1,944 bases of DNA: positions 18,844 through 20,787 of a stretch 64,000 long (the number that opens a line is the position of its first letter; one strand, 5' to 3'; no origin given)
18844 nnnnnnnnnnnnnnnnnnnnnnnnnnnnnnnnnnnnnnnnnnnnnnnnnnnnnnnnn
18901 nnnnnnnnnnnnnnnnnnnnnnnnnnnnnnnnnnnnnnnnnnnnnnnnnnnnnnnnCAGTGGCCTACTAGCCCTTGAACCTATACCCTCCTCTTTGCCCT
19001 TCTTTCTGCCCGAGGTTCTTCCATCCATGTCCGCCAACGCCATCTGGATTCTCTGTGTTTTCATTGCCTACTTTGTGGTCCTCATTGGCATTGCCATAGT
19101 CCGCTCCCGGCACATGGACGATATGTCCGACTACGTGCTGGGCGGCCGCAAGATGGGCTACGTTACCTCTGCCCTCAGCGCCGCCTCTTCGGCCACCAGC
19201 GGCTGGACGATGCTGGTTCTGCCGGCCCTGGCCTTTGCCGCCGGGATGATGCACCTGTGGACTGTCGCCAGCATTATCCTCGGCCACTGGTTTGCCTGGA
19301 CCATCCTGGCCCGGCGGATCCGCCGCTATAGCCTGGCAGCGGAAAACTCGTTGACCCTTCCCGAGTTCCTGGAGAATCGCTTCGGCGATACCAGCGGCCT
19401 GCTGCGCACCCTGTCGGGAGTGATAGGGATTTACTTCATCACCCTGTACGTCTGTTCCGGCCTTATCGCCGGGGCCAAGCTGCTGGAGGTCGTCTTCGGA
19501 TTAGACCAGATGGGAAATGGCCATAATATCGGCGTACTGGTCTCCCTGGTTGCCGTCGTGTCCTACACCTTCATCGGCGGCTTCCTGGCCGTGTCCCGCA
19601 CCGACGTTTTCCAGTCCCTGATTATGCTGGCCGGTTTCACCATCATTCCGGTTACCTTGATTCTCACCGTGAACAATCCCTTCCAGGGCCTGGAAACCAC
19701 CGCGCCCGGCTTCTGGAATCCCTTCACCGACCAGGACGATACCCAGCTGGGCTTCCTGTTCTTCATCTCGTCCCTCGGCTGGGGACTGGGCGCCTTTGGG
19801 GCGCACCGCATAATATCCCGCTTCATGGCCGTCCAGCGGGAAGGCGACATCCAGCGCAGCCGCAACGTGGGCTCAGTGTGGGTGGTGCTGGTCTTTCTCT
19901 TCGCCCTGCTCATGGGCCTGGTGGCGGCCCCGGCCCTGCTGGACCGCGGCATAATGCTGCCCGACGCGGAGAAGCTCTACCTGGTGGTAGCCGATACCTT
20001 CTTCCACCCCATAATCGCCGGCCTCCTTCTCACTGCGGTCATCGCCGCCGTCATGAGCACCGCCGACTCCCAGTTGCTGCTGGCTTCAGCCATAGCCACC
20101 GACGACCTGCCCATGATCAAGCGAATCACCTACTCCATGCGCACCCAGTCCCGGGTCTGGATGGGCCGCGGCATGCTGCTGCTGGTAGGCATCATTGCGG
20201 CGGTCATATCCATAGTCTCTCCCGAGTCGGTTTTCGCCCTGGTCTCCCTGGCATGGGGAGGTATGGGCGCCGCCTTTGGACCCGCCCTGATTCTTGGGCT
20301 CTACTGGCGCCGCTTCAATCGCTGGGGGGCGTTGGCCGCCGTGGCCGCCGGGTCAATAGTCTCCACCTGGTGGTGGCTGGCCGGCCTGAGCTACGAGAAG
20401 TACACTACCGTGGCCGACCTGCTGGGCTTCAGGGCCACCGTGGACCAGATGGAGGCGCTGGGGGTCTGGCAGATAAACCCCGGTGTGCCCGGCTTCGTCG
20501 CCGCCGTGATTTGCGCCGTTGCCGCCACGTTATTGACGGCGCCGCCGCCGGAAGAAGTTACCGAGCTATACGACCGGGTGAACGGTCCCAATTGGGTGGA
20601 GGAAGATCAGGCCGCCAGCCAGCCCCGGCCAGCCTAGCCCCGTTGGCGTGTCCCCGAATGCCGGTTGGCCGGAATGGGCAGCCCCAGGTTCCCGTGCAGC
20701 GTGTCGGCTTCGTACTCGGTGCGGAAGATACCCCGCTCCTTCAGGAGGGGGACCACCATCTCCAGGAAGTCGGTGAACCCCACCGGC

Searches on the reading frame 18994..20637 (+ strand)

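Call 67: search_protein_families(library=pfam, proteins=[window:18994-20637:+], max_evalue=0.001)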
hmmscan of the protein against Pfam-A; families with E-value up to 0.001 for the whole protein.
window:18994-20637:+ (547 aa): 1 family
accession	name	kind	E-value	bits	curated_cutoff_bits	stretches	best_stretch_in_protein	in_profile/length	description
PF00474.23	SSF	-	2e-67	228.3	22.8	1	47-453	1-406/406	Sodium:solute symporter family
